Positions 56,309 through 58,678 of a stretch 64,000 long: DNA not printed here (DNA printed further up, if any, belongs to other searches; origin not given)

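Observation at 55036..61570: Short glycyl-radical enzyme and its activase wired between exported glycosidases and a sugar porter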

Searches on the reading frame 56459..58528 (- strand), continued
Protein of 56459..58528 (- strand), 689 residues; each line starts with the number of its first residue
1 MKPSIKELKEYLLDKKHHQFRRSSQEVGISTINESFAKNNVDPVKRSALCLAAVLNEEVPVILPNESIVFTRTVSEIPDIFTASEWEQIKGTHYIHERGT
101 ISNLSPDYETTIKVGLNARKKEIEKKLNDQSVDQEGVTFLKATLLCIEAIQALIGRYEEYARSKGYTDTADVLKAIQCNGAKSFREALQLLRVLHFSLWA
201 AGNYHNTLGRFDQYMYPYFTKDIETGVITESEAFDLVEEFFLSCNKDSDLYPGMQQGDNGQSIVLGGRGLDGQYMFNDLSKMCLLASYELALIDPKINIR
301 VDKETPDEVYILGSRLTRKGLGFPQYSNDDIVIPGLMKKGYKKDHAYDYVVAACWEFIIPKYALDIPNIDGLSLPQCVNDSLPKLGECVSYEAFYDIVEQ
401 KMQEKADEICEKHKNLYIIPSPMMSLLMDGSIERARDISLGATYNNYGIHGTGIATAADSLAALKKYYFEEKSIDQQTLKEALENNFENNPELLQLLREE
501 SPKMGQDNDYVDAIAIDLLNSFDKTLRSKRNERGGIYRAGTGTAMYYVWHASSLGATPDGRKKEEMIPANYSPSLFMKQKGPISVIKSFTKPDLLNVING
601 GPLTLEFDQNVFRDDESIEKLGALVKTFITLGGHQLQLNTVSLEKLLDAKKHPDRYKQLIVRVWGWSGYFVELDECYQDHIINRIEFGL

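Call 70: find_encoding_contigs(protein=P0015, flank=10000, max_places=1)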
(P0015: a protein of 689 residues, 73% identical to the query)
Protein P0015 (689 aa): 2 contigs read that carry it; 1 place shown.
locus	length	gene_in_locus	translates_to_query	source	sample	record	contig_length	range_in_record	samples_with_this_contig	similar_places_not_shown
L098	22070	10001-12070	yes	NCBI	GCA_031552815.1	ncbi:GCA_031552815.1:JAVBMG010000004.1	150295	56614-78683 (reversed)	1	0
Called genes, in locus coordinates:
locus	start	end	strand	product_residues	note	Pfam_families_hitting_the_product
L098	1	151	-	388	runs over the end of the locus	PF01408:GFO_IDH_MocA, PF02894:GFO_IDH_MocA_C, PF22725:GFO_IDH_MocA_C3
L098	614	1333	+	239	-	PF19368:WHD_AraR, PF21906:WHD_NrtR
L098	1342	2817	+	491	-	PF00370:FGGY_N, PF02782:FGGY_C (weak)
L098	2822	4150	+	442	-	PF01261:AP_endonuc_2 (faint), PF27526:XylA2_C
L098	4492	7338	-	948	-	PF02837:Glyco_hydro_2_N (weak), PF00703:Glyco_hydro_2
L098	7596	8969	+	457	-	PF00884:Sulfatase, PF01663:Phosphodiest (faint), PF16347:SGSH_C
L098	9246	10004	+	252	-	PF13353:Fer4_12, PF04055:Radical_SAM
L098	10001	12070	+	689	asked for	PF02901:PFL-like, PF01228:Gly_radical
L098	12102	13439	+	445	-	PF00083:Sugar_tr, PF07690:MFS_1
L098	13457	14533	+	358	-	PF01263:Aldose_epim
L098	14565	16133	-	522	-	PF00005:ABC_tran, PF02463:SMC_N (faint), PF13401:AAA_22 (faint), PF13476:AAA_23 (faint), PF13555:AAA_29 (faint), PF13304:AAA_21 (weak), PF00005:ABC_tran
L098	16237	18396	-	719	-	PF17678:Glyco_hydro_92N, PF07971:Glyco_hydro_92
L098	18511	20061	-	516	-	PF04616:Glyco_hydro_43, PF17851:GH43_C2 (weak)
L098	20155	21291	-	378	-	PF00149:Metallophos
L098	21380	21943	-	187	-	PF00691:OmpA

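Call 71: find_encoding_contigs(protein=P0032, flank=10000, max_places=1)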
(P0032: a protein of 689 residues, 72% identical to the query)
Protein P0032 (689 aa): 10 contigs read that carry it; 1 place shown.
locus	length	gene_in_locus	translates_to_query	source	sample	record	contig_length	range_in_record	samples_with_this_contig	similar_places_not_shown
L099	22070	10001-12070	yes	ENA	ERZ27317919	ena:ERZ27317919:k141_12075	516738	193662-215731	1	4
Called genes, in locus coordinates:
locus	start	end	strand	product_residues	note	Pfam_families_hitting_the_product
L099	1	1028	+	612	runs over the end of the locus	PF22842:Pel9A-like_beta_helix (weak), PF21231:GH141_M, PF13229:Beta_helix (faint)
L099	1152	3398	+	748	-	PF13802:Gal_mutarotas_2, PF01055:Glyco_hydro_31_2nd, PF21365:Glyco_hydro_31_3rd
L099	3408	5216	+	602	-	PF02607:B12-binding_2, PF02310:B12-binding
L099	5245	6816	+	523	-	PF00474:SSF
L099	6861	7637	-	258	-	PF02965:Met_synt_B12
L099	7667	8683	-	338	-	PF01208:URO-D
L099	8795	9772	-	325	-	PF00392:GntR, PF13377:Peripla_BP_3 (weak)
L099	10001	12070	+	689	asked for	PF02901:PFL-like, PF01228:Gly_radical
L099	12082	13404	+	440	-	PF00083:Sugar_tr, PF07690:MFS_1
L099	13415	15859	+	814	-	PF06439:3keto-disac_hyd, PF02018:CBM_4_9 (faint), PF22848:ASD1_dom, PF06964:Alpha-L-AF_C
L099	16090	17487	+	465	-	PF01833:TIG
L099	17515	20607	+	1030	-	PF13620:CarboxypepD_reg, PF13715:CarbopepD_reg_2, PF07715:Plug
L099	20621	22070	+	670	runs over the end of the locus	PF14322:SusD-like_3, PF07980:SusD_RagB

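Call 75: search_protein_families(library=pfam, proteins=[L021:2246-3694:+, L021:3778-4851:+, L021:4910-6688:+, L021:6851-8011:+, L021:8263-8622:+, L021:18777-19850:+, L021:19847-20851:+, L050:296-1831:+, L050:1847-3319:+, L050:8445-8936:+], max_evalue=0.001)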
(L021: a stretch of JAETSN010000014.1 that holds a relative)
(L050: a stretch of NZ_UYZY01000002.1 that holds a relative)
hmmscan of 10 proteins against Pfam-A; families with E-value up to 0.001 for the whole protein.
L021:2246-3694:+ (482 aa): 2 families
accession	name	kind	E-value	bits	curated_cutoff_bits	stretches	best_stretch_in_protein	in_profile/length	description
PF03062.24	MBOAT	-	1.3e-30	107.3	27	1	111-336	62-290/337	MBOAT, membrane-bound O-acyltransferase family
PF13813.11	MBOAT_2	-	4e-07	30.7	25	1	260-322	2-66/85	Membrane bound O-acyl transferase family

L021:3778-4851:+ (357 aa): 0 families

L021:4910-6688:+ (592 aa): 2 families
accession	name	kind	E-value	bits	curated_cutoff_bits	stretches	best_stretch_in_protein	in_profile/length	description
PF01256.23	Carb_kinase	-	2.6e-44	151.9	27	1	309-584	1-241/242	NAD(P)H-hydrate dehydratase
PF03853.21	YjeF_N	-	3e-40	138.4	24.9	1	35-248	3-169/169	YjeF-related protein N-terminus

L021:6851-8011:+ (386 aa): 2 families
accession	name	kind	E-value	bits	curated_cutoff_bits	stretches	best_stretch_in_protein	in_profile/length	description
PF01168.26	Ala_racemase_N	-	5.2e-67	226.2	24.1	1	15-236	1-218/220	Alanine racemase, N-terminal domain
PF00842.27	Ala_racemase_C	-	8.9e-49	164.7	25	1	253-379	2-127/127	Alanine racemase, C-terminal domain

L021:8263-8622:+ (119 aa): 1 family
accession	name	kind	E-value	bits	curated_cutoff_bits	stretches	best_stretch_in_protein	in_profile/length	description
PF02452.23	PemK_toxin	-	1.3e-37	128.7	23.1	1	2-109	1-109/109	PemK-like, MazF-like toxin of type II toxin-antitoxin system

L021:18777-19850:+ (357 aa): 4 families
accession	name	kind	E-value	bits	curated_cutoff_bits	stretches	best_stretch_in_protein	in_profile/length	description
PF00532.27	Peripla_BP_1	-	1.1e-26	94.5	22.2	1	71-334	3-272/281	Periplasmic binding proteins and sugar binding domain of LacI family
PF13377.12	Peripla_BP_3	-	5.2e-23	82.4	26.5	1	178-344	3-167/167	Periplasmic binding protein-like domain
PF00356.27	LacI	-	6.8e-15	55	27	1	13-58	1-46/46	Bacterial regulatory proteins, lacI family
PF13407.12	Peripla_BP_4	-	3.7e-11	43.5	35.1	1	72-325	1-256/258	Periplasmic binding protein domain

L021:19847-20851:+ (334 aa): 1 family
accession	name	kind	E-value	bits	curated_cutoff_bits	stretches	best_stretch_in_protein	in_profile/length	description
PF00248.27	Aldo_ket_red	-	1.4e-59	202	24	1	22-330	2-290/291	Aldo/keto reductase family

L050:296-1831:+ (511 aa): 2 families
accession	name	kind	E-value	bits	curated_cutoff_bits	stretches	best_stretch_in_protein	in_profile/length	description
PF01546.33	Peptidase_M20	-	6.5e-09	36.4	24.6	1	111-304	21-164/206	Peptidase family M20/M25/M40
PF07687.19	M20_dimer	-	1.3e-06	28.7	21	1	200-291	8-100/107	Peptidase dimerisation domain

L050:1847-3319:+ (490 aa): 2 families
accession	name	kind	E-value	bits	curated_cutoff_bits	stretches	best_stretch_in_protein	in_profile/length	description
PF13347.12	MFS_2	-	4.8e-70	236.7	27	1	46-466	1-426/427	MFS/sugar transport protein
PF07690.21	MFS_1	-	3.9e-17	62.6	33.4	1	59-406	12-338/347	Major Facilitator Superfamily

L050:8445-8936:+ (163 aa): 2 families
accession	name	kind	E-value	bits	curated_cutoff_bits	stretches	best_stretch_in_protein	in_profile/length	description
PF04115.18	Ureidogly_lyase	-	4.7e-10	39.8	23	1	3-155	3-157/162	Ureidoglycolate lyase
PF16161.11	DUF4867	-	4.9e-08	33.2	28.7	1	66-147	78-159/201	Domain of unknown function (DUF4867)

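Call 76: search_protein_families(library=pfam, proteins=[L014:4149-5696:+, L014:5709-7187:+, L014:7194-9248:+, L014:13397-14851:+, L014:14861-17566:+, L014:17563-19401:+, L014:19398-21299:+, L013:14541-17450:-, L016:8282-9145:+, L020:7894-8283:+], max_evalue=0.001)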
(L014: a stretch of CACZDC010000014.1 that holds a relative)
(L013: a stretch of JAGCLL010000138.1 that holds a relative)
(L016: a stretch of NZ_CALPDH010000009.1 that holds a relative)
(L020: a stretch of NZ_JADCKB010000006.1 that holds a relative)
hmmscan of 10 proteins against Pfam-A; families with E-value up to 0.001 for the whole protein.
L014:4149-5696:+ (515 aa): 2 families
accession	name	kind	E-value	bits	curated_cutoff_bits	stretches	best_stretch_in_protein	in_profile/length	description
PF13004.13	BACON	-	6.4e-18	64.9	25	2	263-315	8-60/61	Putative binding domain, N-terminal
PF19190.6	BACON_2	-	1e-08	35.4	25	0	224-315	2-91/94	Viral BACON domain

L014:5709-7187:+ (492 aa): 0 families

L014:7194-9248:+ (684 aa): 0 families

L014:13397-14851:+ (484 aa): 2 families
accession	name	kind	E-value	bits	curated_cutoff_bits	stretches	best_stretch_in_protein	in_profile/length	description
PF01229.23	Glyco_hydro_39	-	1.1e-06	28.2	26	1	97-256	68-227/472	Glycosyl hydrolases family 39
PF02449.21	Glyco_hydro_42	-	7.1e-05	22.8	21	1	75-125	16-66/376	Beta-galactosidase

L014:14861-17566:+ (901 aa): 1 family
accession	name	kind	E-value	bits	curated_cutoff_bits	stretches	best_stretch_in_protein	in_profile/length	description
PF02018.23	CBM_4_9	-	0.00092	20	25.9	0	318-409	38-131/136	Carbohydrate binding domain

L014:17563-19401:+ (612 aa): 1 family
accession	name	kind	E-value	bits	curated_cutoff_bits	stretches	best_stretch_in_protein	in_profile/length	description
PF00150.24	Cellulase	-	1.6e-49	169.2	23.5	1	277-580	9-268/272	Cellulase (glycosyl hydrolase family 5)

L014:19398-21299:+ (633 aa): 1 family
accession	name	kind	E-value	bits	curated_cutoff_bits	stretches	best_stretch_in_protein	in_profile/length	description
PF00150.24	Cellulase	-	2.7e-46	158.7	23.5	1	309-585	22-266/272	Cellulase (glycosyl hydrolase family 5)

L013:14541-17450:- (969 aa): 1 family
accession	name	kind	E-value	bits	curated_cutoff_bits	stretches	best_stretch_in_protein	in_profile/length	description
PF12705.13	PDDEXK_1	-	2.5e-31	109.9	22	1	672-967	1-247/247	PD-(D/E)XK nuclease superfamily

L016:8282-9145:+ (287 aa): 3 families
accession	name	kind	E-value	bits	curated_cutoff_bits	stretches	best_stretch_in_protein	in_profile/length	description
PF00532.27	Peripla_BP_1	-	3e-24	86.4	22.2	1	18-232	2-227/281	Periplasmic binding proteins and sugar binding domain of LacI family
PF13377.12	Peripla_BP_3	-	5.3e-21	75.9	26.5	1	125-284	2-167/167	Periplasmic binding protein-like domain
PF13407.12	Peripla_BP_4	-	3.4e-13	50.2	35.1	1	20-231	1-219/258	Periplasmic binding protein domain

L020:7894-8283:+ (129 aa): 2 families
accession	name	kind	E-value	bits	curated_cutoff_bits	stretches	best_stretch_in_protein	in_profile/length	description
PF13426.13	PAS_9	-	1.9e-06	28.5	27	1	21-105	3-93/103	PAS domain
PF13596.12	PAS_10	-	0.00023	22.2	22.1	1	36-107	26-99/106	PAS domain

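Call 77: search_solved_structures(query=L050:3719-4750:+, max_evalue=0.00001)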
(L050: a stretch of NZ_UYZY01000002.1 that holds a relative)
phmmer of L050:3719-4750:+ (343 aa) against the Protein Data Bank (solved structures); distinct sequences matched with E-value up to 0.00001: 111 (the best 60 are shown).
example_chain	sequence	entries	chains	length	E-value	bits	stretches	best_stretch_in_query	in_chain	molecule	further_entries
2ioy_A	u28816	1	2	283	2.2e-36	129.2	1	70-341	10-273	Periplasmic sugar-binding protein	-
4wut_A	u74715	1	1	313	2.5e-36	129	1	62-342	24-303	ABC transporter substrate binding protein (Ribose)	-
5dte_A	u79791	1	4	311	7.6e-34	120.9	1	61-312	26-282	Monosaccharide-transporting ATPase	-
7e7m_A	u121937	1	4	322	8.7e-32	114.1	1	55-319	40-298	D-ribose ABC transporter substrate-binding protein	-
2gx6_A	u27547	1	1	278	7.2e-31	111.1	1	64-320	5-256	D-ribose-binding periplasmic protein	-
1urp_A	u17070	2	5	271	8.3e-31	110.9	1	64-321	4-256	D-RIBOSE-BINDING PROTEIN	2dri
1dbp_A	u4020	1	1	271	8.5e-31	110.9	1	64-321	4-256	D-RIBOSE-BINDING PROTEIN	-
1drk_A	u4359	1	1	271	3.6e-30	108.8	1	64-321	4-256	D-RIBOSE-BINDING PROTEIN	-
4zjp_A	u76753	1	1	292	5.3e-30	108.3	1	61-322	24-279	Monosaccharide-transporting ATPase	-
1ba2_A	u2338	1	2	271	6.7e-30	107.9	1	64-321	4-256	D-RIBOSE-BINDING PROTEIN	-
1drj_A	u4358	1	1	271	6.7e-30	107.9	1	64-321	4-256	D-RIBOSE-BINDING PROTEIN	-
4yle_A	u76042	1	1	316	5.6e-29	104.9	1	50-331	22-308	Periplasmic binding protein/LacI transcriptional regulator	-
4ry0_A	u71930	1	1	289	8.5e-27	97.7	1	84-316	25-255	Probable ribose ABC transporter, substrate-binding protein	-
5ibq_A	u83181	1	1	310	1.3e-26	97.2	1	83-315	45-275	Probable ribose ABC transporter, substrate-binding protein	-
2fn9_A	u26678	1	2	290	1.4e-26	97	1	65-319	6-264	ribose ABC transporter, periplasmic ribose-binding protein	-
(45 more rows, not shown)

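Call 78: search_solved_structures(query=L021:15056-16159:+, max_evalue=0.00001)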
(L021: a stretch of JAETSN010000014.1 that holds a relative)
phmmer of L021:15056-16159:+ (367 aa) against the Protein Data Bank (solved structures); distinct sequences matched with E-value up to 0.00001: 2.
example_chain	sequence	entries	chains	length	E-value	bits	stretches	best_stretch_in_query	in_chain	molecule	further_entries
4yv7_A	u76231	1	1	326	1.1e-08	37.8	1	48-276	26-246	Periplasmic binding protein/LacI transcriptional regulator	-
2ioy_A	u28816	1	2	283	9.4e-07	31.4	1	66-289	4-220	Periplasmic sugar-binding protein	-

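Call 94: search_protein_families(library=ncbifam, proteins=[L001:14565-16640:+, L005:13431-15836:+, L001:13438-14568:+, L097:2168-3376:+, L097:5823-6983:+, L098:1342-2817:+, L098:2822-4150:+, L021:19847-20851:+], max_evalue=0.00001)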
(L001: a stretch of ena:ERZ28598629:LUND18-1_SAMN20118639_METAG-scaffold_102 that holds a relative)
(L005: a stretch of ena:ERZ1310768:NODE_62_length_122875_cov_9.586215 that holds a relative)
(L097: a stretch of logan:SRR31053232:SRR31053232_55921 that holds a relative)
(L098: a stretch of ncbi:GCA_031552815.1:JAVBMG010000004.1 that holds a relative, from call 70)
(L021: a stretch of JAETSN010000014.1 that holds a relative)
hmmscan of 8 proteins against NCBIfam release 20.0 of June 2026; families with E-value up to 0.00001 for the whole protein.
L001:14565-16640:+ (691 aa): 1 family
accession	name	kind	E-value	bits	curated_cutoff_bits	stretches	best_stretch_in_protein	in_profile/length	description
NF049879.1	AcerHdlse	equivalog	5.4e-102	342.3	950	2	313-664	241-607/657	aceric acid hydrolase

L005:13431-15836:+ (801 aa): 1 family
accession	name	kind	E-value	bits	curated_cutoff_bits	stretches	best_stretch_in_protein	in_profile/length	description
NF049879.1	AcerHdlse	equivalog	1.1e-132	443.7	950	1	29-654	19-657/657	aceric acid hydrolase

L001:13438-14568:+ (376 aa): 3 families
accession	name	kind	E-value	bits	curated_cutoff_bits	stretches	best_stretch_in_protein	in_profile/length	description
TIGR02636.1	galM_Leloir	equivalog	5e-100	334.9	397.65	1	38-373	1-335/336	galactose-1-epimerase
NF008277.0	PRK11055.1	subfamily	2.8e-94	316.2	240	1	31-374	6-347/349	galactose-1-epimerase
NF011719.0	PRK15172.1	equivalog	1.5e-09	37.7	251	1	97-263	55-217/300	aldose-1-epimerase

L097:2168-3376:+ (402 aa): 0 families

L097:5823-6983:+ (386 aa): 0 families

L098:1342-2817:+ (491 aa): 12 families
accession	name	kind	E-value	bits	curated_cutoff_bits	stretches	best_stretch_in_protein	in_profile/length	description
TIGR01312.1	XylB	equivalog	1.2e-93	314.3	380.25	1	4-485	1-478/481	xylulokinase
NF011601.0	PRK15027.1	equivalog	8.1e-53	179.5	912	1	4-459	3-444/484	xylulokinase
TIGR01314.1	gntK_FGGY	equivalog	4.9e-36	124.3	648.55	1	2-430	1-431/505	gluconokinase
TIGR01311.1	glycerol_kin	equivalog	1.3e-35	122.6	590.35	1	2-484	2-487/496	glycerol kinase GlpK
NF000756.0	PRK00047.1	subfamily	2.7e-31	108.4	498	1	2-485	6-489/502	glycerol kinase GlpK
NF008187.0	PRK10939.1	equivalog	5.2e-31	107.8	528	1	2-487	5-500/521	autoinducer-2 kinase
NF003154.0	PRK04123.1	equivalog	7.1e-27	94.3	428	2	2-266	5-301/554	ribulokinase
TIGR02628.1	fuculo_kin_coli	equivalog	6.5e-19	68.2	470.9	1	6-238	6-235/465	L-fuculokinase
TIGR01234.1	L-ribulokinase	equivalog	2.7e-16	59.5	583.25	1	2-266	2-294/536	ribulokinase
TIGR01315.1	5C_CHO_kinase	subfamily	9.3e-10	37.8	408.7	1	3-239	2-252/541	FGGY family pentulose kinase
TIGR02627.1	rhamnulo_kin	equivalog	1.9e-07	30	527.95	1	48-221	39-215/454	rhamnulokinase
NF007925.0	PRK10640.1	equivalog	3.9e-07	28.8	639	1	54-178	51-178/489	rhamnulokinase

L098:2822-4150:+ (442 aa): 4 families
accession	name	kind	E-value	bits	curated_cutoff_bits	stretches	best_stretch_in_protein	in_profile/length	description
NF003998.0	PRK05474.1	subfamily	7.3e-213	707.2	459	1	8-441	2-436/439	xylose isomerase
TIGR02630.1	xylose_isom_A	equivalog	1.9e-202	672.9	533.25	1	10-441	1-434/435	xylose isomerase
NF009115.0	PRK12465.1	subfamily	6.7e-193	641.5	888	1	3-442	5-443/445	xylose isomerase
TIGR02631.1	xylA_Arthro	equivalog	3.1e-29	102.2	447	1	49-352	8-292/382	xylose isomerase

L021:19847-20851:+ (334 aa): 7 families
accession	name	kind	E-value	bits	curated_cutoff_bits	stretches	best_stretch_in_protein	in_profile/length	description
NF049922.1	MethglyxlRedYdjG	equivalog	3.8e-34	118.2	550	1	9-324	3-315/326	NADH-dependent methylglyoxal reductase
TIGR01293.1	Kv_beta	subfamily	1.2e-21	77.1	365.4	1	14-330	8-319/319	voltage-dependent potassium channel subunit beta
NF007388.0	PRK09912.1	subfamily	6.4e-19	68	448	1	41-329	35-331/346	L-glyceraldehyde 3-phosphate reductase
NF007695.0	PRK10376.1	subfamily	8.6e-18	64.4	280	1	46-176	38-170/290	oxidoreductase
NF008598.0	PRK11565.1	equivalog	4.1e-13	49.1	425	1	47-222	27-191/275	2,5-didehydrogluconate reductase DkgA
NF007912.0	PRK10625.1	equivalog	5.1e-12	45.8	415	1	52-172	34-180/346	NADP(H)-dependent aldo-keto reductase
NF008377.0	PRK11172.1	equivalog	5.3e-11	42.2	327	1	46-167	14-125/267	2,5-didehydrogluconate reductase DkgB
